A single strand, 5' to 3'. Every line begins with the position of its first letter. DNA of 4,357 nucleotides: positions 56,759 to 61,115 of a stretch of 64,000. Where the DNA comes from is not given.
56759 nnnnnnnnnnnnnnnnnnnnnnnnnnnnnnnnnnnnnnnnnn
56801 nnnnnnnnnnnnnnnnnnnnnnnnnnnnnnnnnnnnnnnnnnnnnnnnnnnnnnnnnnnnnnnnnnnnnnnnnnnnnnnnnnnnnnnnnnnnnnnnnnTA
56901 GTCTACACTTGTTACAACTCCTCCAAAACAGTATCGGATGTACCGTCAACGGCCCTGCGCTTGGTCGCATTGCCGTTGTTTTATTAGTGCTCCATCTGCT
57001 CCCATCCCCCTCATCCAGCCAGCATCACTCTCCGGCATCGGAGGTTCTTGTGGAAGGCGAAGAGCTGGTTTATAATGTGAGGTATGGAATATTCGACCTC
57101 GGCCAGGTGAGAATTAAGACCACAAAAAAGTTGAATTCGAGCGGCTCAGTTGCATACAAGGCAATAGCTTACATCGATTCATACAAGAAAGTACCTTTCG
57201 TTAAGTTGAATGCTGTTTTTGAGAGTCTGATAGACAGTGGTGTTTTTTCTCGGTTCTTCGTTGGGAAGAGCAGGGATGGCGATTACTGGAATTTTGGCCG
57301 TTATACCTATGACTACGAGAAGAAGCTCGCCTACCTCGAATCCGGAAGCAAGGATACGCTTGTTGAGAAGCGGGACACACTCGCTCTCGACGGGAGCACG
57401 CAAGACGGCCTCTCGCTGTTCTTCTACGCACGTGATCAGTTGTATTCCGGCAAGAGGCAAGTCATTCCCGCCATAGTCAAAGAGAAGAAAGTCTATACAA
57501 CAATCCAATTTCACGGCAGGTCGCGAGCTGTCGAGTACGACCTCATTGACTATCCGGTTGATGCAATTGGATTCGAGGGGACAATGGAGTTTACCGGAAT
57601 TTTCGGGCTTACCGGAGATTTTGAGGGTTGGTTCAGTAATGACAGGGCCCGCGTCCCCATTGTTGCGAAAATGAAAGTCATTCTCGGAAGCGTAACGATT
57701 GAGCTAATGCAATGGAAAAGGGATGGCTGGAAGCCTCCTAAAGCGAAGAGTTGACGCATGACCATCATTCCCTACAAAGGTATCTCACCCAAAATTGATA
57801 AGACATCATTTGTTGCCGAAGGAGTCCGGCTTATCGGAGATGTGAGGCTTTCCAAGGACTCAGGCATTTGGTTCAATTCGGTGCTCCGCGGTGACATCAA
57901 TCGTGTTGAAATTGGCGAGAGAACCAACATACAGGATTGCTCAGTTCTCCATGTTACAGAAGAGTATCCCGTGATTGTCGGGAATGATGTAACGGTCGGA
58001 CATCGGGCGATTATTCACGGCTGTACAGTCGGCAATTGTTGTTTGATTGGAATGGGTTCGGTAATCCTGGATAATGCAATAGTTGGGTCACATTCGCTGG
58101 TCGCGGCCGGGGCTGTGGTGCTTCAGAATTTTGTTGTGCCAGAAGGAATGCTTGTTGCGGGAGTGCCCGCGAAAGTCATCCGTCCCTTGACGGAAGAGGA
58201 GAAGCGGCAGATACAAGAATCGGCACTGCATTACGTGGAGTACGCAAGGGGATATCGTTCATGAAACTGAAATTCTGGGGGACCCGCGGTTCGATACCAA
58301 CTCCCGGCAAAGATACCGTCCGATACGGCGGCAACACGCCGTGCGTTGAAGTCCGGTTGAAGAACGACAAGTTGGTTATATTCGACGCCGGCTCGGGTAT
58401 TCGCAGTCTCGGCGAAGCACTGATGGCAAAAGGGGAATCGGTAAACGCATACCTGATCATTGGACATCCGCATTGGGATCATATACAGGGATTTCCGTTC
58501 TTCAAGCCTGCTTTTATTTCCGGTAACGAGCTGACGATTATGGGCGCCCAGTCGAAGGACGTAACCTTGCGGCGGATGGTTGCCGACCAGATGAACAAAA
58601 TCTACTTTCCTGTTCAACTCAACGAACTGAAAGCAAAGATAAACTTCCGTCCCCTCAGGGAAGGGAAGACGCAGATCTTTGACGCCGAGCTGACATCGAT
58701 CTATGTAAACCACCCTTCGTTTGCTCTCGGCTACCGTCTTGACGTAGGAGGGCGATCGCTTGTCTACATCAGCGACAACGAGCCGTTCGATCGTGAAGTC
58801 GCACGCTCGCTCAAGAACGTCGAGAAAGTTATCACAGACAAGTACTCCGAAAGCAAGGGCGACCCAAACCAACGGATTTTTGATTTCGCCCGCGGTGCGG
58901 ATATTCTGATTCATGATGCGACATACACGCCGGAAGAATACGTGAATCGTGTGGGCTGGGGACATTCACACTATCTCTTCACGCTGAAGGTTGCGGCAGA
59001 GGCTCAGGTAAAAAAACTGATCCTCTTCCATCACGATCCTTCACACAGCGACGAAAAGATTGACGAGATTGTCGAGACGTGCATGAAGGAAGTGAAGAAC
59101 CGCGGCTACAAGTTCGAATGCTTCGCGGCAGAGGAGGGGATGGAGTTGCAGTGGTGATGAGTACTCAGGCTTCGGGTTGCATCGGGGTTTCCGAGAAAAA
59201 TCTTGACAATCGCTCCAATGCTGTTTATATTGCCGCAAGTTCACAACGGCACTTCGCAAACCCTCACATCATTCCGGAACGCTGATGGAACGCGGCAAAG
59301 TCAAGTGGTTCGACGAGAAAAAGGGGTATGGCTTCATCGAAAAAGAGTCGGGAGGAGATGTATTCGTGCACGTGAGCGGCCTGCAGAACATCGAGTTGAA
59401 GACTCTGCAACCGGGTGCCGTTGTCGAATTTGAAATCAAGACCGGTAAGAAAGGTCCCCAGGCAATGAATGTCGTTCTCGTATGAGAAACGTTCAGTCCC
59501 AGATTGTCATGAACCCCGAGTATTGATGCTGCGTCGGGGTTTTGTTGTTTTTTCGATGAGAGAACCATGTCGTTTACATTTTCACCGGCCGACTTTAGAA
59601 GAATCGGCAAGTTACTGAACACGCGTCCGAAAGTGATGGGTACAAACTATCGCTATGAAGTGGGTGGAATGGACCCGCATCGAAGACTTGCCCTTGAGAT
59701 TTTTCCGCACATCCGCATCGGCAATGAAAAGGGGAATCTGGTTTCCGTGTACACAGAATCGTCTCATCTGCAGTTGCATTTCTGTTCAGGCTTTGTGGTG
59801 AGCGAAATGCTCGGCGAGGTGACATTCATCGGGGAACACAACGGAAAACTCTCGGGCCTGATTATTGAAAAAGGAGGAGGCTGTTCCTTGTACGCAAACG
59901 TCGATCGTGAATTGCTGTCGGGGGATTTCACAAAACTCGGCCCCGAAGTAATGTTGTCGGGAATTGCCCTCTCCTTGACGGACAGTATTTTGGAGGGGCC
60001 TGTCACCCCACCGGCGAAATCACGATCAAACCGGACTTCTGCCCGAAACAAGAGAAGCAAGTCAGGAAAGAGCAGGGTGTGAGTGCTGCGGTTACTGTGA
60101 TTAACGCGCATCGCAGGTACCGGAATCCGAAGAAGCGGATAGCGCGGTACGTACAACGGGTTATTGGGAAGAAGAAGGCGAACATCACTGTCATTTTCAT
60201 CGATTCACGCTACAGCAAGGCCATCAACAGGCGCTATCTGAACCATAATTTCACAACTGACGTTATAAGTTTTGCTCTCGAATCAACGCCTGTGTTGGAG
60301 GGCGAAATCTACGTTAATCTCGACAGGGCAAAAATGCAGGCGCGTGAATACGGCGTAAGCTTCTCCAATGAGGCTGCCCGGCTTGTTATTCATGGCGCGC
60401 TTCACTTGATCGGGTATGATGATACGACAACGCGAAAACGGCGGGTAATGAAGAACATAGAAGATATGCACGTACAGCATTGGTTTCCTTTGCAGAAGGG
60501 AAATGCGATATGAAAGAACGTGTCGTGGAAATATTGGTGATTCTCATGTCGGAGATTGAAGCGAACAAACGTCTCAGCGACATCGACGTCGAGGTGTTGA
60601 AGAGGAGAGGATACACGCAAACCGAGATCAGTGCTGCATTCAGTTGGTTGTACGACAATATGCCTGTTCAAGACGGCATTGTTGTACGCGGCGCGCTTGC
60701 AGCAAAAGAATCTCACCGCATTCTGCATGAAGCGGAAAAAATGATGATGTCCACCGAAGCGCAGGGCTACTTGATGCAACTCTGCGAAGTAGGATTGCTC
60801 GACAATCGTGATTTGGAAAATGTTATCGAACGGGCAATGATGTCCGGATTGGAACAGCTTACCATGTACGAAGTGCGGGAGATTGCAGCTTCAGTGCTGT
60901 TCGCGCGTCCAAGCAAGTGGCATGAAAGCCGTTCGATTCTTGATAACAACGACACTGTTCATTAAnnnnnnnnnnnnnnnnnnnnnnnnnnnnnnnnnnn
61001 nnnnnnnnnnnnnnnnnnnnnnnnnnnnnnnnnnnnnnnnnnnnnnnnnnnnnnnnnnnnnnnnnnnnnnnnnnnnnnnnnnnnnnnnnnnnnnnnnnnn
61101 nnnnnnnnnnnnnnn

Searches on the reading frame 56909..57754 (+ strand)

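Call 58: search_protein_families(library=pfam, proteins=[window:56909-57754:+], max_evalue=0.001)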
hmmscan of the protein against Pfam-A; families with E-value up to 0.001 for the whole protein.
window:56909-57754:+ (281 aa): 1 family
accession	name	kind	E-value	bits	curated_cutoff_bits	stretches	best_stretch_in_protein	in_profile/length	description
PF11306.15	DUF3108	-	9.3e-16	58.7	26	1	55-266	2-208/209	Protein of unknown function (DUF3108)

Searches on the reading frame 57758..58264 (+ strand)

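Call 58: search_protein_families(library=pfam, proteins=[window:57758-58264:+], max_evalue=0.001)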
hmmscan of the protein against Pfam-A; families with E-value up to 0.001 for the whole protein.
window:57758-58264:+ (168 aa): 3 families
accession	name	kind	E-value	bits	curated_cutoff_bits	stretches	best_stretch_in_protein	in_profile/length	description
PF00132.30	Hexapep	-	1.3e-13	50.4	27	2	88-121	1-34/36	Bacterial transferase hexapeptide (six repeats)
PF25084.1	LbH_EIF2B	-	3.1e-05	24.4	54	1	50-131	22-97/105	EIF2B subunit epsilon LbH domain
PF14602.12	Hexapep_2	-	4.3e-05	23.6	27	1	71-103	1-32/34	Hexapeptide repeat of succinyl-transferase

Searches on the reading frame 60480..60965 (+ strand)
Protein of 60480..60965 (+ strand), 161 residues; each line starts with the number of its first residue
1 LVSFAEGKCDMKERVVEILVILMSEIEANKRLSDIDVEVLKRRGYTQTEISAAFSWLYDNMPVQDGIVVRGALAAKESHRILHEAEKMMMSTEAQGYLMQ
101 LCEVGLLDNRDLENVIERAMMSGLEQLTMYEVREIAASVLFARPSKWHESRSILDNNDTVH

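Call 58: search_protein_families(library=pfam, proteins=[window:60480-60965:+], max_evalue=0.001)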
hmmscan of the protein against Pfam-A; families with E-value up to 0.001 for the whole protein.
window:60480-60965:+ (161 aa): 1 family
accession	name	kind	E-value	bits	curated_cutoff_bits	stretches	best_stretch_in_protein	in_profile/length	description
PF04361.18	DUF494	-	4.7e-19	69.1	22.6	1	17-148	3-135/153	Protein of unknown function (DUF494)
